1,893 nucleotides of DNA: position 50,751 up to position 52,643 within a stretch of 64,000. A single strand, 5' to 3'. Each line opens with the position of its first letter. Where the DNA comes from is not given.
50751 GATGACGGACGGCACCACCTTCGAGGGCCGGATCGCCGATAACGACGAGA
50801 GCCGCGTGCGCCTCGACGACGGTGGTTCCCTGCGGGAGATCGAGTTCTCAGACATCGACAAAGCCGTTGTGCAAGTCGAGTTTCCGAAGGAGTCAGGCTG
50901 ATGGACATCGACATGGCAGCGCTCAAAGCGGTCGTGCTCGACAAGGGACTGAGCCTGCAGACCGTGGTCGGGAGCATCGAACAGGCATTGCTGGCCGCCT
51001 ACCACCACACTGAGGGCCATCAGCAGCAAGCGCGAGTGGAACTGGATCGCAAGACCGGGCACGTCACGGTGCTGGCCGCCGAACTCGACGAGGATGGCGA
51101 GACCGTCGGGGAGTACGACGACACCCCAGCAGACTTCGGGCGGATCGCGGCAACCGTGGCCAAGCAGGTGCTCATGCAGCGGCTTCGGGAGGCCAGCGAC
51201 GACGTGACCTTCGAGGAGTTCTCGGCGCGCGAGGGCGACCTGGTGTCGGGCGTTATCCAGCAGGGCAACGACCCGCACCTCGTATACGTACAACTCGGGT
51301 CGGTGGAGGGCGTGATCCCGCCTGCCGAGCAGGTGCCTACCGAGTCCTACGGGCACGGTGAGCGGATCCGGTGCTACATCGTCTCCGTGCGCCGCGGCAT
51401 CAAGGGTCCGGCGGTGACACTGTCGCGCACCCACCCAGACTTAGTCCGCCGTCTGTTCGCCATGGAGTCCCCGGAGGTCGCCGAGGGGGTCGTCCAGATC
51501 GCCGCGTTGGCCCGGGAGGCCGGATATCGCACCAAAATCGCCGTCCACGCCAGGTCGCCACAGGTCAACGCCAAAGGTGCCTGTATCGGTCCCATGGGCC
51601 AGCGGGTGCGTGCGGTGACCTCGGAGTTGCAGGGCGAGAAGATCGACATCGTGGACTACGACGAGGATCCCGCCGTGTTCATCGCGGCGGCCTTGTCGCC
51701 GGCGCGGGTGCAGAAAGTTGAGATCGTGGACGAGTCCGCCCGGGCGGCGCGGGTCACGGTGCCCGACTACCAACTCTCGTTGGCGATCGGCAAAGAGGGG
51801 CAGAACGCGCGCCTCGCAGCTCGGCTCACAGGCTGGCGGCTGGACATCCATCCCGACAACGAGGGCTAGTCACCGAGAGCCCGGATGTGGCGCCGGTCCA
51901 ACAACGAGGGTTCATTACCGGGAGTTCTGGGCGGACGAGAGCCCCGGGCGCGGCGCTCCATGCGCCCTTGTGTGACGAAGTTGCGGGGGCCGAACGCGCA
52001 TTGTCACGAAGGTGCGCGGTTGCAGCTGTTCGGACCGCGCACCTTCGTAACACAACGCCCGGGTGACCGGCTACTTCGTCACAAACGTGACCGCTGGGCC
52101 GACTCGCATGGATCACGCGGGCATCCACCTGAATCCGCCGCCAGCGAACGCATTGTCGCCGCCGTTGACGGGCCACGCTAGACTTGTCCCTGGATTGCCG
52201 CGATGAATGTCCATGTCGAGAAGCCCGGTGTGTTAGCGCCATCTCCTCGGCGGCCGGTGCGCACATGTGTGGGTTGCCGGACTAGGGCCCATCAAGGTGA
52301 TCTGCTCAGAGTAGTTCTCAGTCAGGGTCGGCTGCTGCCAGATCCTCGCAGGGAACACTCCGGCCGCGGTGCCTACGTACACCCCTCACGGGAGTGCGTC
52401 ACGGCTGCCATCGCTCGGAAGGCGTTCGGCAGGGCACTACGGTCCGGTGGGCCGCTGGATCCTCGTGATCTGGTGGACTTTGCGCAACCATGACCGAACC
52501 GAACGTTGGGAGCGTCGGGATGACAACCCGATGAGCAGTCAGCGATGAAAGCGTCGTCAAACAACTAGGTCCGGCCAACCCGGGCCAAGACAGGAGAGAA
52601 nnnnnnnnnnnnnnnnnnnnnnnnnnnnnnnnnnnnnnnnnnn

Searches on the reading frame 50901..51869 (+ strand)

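Call 23: search_protein_families(library=ncbifam, proteins=[window:50901-51869:+], max_evalue=0.00001)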
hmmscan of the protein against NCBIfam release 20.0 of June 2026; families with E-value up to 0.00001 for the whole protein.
window:50901-51869:+ (322 aa): 5 families
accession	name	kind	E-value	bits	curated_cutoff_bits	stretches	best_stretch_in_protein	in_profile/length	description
TIGR01953.1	NusA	equivalog_domain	1.7e-104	349.5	253.4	1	5-319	3-338/340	transcription termination factor NusA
NF006645.0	PRK09202.4-5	equivalog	4.5e-44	151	532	1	86-317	131-368/540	transcription termination/antitermination protein NusA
NF006642.0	PRK09202.4-1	equivalog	2e-26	92.6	687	1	155-318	205-374/614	transcription termination/antitermination protein NusA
TIGR01952.1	nusA_arch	equivalog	3.2e-14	53.4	74.35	1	226-316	45-135/141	NusA-like transcription termination signal-binding factor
NF006261.0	PRK08406.1-5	equivalog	5e-06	26.2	231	0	226-273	44-90/173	transcription elongation factor NusA-like protein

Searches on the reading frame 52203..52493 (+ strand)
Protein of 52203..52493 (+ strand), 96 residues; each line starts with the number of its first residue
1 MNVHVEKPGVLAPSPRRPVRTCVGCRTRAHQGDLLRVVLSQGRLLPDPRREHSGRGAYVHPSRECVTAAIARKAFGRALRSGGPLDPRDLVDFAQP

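Call 23: search_protein_families(library=ncbifam, proteins=[window:52203-52493:+], max_evalue=0.00001)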
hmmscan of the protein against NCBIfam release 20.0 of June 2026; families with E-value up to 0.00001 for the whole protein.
window:52203-52493:+ (96 aa): 2 families
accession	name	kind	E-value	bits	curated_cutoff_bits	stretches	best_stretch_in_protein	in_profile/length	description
NF047356.1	RNA_bind_RnpM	equivalog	3e-14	52.8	80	1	17-80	2-66/82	RNase P modulator RnpM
NF006622.0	PRK09190.1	equivalog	1.6e-12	47.4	184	1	17-81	20-85/227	RNA-binding protein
